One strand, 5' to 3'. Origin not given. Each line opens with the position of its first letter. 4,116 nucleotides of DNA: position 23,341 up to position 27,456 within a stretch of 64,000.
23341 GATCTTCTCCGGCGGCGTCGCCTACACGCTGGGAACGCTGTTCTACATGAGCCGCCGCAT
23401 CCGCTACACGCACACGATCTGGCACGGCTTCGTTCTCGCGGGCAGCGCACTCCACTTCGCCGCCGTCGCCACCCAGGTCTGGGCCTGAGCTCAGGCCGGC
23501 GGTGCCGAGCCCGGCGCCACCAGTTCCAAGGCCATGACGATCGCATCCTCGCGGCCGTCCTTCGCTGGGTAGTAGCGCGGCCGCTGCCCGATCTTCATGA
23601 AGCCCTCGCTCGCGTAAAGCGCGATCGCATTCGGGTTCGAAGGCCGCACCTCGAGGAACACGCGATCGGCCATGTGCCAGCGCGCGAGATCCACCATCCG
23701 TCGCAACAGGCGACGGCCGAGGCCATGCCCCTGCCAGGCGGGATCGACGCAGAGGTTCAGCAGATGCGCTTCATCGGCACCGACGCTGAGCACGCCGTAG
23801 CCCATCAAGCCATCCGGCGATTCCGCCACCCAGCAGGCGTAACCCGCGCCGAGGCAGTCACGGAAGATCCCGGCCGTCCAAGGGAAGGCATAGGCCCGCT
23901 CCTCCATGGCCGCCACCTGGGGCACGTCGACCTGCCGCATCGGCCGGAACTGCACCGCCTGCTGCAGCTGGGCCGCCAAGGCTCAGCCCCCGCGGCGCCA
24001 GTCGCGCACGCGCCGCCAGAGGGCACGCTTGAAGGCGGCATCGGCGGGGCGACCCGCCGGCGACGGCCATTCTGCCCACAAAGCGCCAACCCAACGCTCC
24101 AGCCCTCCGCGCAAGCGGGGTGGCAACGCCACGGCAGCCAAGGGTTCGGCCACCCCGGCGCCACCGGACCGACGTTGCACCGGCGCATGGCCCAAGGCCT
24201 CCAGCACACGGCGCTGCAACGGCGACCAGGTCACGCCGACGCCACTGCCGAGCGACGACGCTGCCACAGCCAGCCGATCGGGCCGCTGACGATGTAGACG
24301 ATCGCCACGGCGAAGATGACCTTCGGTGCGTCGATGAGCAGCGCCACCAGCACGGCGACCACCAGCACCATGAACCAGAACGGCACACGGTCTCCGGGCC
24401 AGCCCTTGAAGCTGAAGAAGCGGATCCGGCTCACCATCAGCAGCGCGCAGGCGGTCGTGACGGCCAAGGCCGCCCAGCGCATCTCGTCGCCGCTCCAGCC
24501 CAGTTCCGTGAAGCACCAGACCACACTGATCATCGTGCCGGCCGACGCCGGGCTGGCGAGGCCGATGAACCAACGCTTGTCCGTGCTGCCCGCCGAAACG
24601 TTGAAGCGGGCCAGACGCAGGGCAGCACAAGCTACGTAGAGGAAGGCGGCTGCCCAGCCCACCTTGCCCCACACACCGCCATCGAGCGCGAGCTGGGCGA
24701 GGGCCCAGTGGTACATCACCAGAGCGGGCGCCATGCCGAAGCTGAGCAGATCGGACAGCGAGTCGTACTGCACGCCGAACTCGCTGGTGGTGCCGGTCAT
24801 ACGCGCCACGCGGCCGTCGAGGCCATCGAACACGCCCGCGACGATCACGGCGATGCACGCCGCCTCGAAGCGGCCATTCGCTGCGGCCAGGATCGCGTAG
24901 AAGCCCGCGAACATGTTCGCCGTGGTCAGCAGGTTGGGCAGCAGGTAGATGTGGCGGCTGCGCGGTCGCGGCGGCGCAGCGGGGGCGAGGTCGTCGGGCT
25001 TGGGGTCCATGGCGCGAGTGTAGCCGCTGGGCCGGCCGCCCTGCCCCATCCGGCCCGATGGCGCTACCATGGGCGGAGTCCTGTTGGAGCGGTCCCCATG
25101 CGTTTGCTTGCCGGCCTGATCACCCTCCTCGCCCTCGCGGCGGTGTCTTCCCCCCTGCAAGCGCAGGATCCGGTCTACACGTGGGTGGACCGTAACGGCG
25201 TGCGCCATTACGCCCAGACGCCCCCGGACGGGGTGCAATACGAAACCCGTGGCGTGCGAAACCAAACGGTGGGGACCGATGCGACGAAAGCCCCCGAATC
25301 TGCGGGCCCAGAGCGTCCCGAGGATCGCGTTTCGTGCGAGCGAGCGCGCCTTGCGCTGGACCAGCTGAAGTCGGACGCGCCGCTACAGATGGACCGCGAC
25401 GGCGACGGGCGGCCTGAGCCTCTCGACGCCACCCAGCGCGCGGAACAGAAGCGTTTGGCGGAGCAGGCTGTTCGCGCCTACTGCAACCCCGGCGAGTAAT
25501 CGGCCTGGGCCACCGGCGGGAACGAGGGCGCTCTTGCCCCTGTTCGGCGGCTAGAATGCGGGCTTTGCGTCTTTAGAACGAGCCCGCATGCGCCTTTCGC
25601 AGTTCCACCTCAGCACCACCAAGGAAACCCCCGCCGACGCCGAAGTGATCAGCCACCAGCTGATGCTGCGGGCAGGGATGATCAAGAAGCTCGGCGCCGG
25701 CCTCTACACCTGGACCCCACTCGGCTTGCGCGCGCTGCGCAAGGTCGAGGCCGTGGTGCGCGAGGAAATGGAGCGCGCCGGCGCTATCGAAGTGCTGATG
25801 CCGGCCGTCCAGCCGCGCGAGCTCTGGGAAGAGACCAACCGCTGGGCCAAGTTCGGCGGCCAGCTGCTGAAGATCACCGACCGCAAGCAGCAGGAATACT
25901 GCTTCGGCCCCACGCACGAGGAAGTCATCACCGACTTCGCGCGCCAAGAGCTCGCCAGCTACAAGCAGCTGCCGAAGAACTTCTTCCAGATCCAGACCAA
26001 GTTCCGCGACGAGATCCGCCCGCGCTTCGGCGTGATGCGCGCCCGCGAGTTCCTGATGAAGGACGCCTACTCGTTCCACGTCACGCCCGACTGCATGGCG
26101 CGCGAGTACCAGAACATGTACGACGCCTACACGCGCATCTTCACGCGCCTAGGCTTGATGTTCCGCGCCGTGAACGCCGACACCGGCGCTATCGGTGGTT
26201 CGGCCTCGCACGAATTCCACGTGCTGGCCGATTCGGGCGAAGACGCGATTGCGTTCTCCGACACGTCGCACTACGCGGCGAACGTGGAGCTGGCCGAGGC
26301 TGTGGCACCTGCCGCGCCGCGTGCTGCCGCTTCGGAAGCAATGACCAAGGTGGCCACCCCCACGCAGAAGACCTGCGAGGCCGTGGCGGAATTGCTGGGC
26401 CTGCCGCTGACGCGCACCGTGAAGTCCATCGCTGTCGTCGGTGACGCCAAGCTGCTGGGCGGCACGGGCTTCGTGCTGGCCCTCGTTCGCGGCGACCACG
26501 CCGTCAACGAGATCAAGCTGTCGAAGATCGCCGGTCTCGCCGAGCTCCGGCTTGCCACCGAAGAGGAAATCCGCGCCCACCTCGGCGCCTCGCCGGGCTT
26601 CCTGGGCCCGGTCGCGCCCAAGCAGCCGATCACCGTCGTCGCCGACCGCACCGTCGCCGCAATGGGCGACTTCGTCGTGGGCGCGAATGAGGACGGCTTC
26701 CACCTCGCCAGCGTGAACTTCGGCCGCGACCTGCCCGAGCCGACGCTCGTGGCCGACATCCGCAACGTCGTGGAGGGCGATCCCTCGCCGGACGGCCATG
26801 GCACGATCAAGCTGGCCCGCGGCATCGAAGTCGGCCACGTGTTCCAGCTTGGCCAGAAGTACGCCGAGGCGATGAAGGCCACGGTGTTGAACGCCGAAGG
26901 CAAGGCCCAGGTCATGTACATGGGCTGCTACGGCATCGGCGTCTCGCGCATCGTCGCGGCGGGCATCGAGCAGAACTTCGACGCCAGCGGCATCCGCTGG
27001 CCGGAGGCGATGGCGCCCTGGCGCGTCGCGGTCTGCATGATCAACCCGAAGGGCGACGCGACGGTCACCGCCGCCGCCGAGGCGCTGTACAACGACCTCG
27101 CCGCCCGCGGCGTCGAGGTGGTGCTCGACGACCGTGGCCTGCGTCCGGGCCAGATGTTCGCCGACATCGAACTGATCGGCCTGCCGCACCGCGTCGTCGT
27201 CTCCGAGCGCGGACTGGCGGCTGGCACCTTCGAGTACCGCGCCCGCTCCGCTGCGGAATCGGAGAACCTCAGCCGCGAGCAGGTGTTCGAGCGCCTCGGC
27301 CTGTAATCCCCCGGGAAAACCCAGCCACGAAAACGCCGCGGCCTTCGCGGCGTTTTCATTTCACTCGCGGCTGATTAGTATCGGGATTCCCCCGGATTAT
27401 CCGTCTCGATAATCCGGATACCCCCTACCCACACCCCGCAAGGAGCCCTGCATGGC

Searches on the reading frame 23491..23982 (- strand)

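Call 64: search_protein_families(library=pfam, proteins=[window:23491-23982:-], max_evalue=0.001)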
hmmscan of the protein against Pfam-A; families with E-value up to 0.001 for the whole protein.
window:23491-23982:- (163 aa): 5 families
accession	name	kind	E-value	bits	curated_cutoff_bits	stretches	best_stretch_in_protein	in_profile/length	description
PF00583.31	Acetyltransf_1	-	8.8e-17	61.9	20.7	1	42-128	23-116/116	Acetyltransferase (GNAT) family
PF13508.13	Acetyltransf_7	-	1.7e-14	54.4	27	1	48-129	3-83/84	Acetyltransferase (GNAT) domain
PF13673.13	Acetyltransf_10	-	6.3e-12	46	23.6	1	45-133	28-112/128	Acetyltransferase (GNAT) domain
PF08445.16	FR47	-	2.6e-07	31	22.1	1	72-133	22-82/86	FR47-like protein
PF13302.13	Acetyltransf_3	-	5.1e-05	24.4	25.4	1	12-128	4-137/138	Acetyltransferase (GNAT) domain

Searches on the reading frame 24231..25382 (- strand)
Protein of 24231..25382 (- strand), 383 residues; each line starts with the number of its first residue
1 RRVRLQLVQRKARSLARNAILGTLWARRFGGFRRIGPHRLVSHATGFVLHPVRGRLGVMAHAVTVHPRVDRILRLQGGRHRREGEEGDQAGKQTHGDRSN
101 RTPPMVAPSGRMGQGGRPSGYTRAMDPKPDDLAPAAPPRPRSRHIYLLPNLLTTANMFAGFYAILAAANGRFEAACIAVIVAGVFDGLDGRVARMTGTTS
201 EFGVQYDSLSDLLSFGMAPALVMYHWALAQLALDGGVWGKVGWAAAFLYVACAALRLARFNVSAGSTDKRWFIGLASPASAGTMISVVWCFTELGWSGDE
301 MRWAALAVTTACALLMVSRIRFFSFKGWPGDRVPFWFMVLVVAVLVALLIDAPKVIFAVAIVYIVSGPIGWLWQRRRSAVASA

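Call 64: search_protein_families(library=pfam, proteins=[window:24231-25382:-], max_evalue=0.001)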
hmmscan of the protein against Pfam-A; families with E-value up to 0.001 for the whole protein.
window:24231-25382:- (383 aa): 1 family
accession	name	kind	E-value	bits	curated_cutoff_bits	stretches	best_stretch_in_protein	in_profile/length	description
PF01066.26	CDP-OH_P_transf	-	3.8e-21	76.5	22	1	147-309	2-150/152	CDP-alcohol phosphatidyltransferase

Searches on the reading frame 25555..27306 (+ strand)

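Call 15: search_protein_families(library=pfam, proteins=[window:25555-27306:+], max_evalue=0.001)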
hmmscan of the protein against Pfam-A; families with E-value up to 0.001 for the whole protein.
window:25555-27306:+ (583 aa): 3 families
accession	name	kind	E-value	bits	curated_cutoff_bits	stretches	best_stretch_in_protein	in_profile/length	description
PF00587.30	tRNA-synt_2b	-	4.6e-33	115.2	29.3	1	107-474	3-179/179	tRNA synthetase class II core domain (G, H, P, S and T)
PF04073.20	tRNA_edit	-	1.5e-25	90.1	25.5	1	268-387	1-116/123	Aminoacyl-tRNA editing domain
PF03129.25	HGTP_anticodon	-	3.5e-14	53.2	21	1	491-581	2-91/94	Anticodon binding domain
